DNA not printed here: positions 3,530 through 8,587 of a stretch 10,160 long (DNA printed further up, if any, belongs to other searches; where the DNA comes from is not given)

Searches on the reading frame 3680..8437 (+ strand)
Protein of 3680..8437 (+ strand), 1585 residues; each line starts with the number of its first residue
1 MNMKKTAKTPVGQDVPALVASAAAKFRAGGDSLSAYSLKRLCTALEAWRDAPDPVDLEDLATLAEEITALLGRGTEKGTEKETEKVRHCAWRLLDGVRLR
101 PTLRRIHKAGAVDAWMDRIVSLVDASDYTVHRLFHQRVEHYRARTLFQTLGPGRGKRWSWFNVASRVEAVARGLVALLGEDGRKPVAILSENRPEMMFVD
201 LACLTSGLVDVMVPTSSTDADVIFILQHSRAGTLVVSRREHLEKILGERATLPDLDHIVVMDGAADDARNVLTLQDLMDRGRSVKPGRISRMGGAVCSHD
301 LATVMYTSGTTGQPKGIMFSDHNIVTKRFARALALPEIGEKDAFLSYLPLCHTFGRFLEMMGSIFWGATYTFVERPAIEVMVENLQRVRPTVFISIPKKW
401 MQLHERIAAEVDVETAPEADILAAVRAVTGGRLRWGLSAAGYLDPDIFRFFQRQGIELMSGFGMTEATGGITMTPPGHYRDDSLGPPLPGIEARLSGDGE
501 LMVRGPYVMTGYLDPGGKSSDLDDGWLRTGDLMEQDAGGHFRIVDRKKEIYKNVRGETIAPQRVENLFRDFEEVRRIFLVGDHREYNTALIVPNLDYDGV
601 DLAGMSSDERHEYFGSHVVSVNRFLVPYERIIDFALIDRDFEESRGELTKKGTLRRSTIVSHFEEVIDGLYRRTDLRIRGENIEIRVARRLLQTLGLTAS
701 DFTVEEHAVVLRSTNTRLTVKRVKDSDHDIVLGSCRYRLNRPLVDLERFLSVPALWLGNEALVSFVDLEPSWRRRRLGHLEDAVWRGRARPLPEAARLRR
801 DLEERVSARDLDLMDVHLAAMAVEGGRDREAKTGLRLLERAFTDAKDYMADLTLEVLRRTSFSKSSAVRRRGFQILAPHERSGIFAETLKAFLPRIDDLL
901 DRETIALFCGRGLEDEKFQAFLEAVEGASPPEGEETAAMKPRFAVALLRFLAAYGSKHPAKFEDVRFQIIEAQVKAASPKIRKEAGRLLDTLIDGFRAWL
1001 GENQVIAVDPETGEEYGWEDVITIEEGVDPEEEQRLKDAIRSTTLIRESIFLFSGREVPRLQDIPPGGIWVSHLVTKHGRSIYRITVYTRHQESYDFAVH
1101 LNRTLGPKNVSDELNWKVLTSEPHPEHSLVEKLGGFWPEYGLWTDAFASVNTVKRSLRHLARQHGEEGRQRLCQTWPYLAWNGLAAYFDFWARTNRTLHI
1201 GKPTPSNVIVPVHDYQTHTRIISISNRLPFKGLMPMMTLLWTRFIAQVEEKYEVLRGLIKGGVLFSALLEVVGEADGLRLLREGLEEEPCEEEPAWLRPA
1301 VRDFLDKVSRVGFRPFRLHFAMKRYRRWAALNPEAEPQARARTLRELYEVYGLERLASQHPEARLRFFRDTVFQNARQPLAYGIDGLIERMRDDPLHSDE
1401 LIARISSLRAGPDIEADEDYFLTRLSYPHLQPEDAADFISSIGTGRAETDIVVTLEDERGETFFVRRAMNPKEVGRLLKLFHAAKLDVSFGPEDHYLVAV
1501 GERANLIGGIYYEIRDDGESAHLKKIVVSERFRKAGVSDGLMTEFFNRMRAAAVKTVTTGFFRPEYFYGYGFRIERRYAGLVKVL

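Call 5: search_protein_families(library=pfam, proteins=[window:3680-8437:+], max_evalue=10)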
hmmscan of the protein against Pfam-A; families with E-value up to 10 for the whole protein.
window:3680-8437:+ (1585 aa): 6 families
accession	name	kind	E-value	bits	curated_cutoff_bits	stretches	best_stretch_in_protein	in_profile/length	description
PF00501.34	AMP-binding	-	2.8e-64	217.8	29.9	1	135-513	2-384/384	AMP-binding enzyme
PF23562.2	AMP-binding_C_3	-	3e-10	41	20.8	1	554-674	7-123/124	AMP-binding enzyme C-terminal domain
PF00583.31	Acetyltransf_1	-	0.0021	18.7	20.7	1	1490-1556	29-95/116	Acetyltransferase (GNAT) family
PF14542.12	Acetyltransf_CG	-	0.011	16.2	30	1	1499-1559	5-63/80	GCN5-related N-acetyl-transferase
PF13508.13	Acetyltransf_7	-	0.016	16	27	1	1493-1557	2-65/84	Acetyltransferase (GNAT) domain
PF13673.13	Acetyltransf_10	-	0.043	14.2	23.6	1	1485-1555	21-86/128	Acetyltransferase (GNAT) domain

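Call 6: search_protein_families(library=ncbifam, proteins=[window:3680-8437:+], max_evalue=10)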
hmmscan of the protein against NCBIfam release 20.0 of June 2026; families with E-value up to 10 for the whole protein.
window:3680-8437:+ (1585 aa): 102 families (the best 25 are shown)
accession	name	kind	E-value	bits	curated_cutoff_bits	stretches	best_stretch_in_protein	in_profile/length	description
NF038343.1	ligase_FadD11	exception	5.2e-65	220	950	2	421-673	316-583/585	fatty acid--CoA ligase FadD11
NF004837.0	PRK06187.1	subfamily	4.5e-54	183.6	476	1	128-582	8-456/531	long-chain-fatty-acid--CoA ligase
NF005801.1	PRK07656.1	equivalog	1.9e-45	155.5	657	1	156-581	25-436/500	FadD3 family acyl-CoA ligase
NF041592.1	carboxyl_red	equivalog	1.3e-42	145.6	1300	1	158-678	78-626/1160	carboxylic acid reductase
NF006182.0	PRK08316.1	subfamily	1.9e-39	135.6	663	2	154-406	33-277/523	fatty acyl-CoA synthetase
NF009233.0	PRK12583.1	subfamily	4.3e-36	124.4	832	2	153-372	41-273/558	fatty acid CoA ligase family protein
NF004114.0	PRK05605.1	equivalog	3.9e-35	121.2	766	2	268-585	192-506/575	long-chain-fatty-acid--CoA ligase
TIGR01923.1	menE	equivalog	8e-35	120.5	330.15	1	162-582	4-382/442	o-succinylbenzoate--CoA ligase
NF005702.0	PRK07514.1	subfamily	2.5e-34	118.5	558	1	135-593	10-449/506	malonyl-CoA synthase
NF002966.0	PRK03640.1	equivalog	9.8e-34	116.8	556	1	156-583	26-417/483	o-succinylbenzoate--CoA ligase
NF005858.0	PRK07787.1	subfamily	1.1e-33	116.4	575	1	163-582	32-408/471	acyl-CoA synthetase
NF004808.0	PRK06155.1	equivalog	2.8e-33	115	722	1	117-574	10-448/542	ATP-dependent acyl-CoA ligase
TIGR03208.1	cyc_hxne_CoA_lg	equivalog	3e-32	112.1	792.3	2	129-368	23-263/538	cyclohexanecarboxylate-CoA ligase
NF004758.0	PRK06087.1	equivalog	3.1e-30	105.1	736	1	134-580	30-465/548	medium-chain fatty-acid--CoA ligase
NF005307.0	PRK06839.1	equivalog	5e-28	98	748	1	157-583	27-428/496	o-succinylbenzoate--CoA ligase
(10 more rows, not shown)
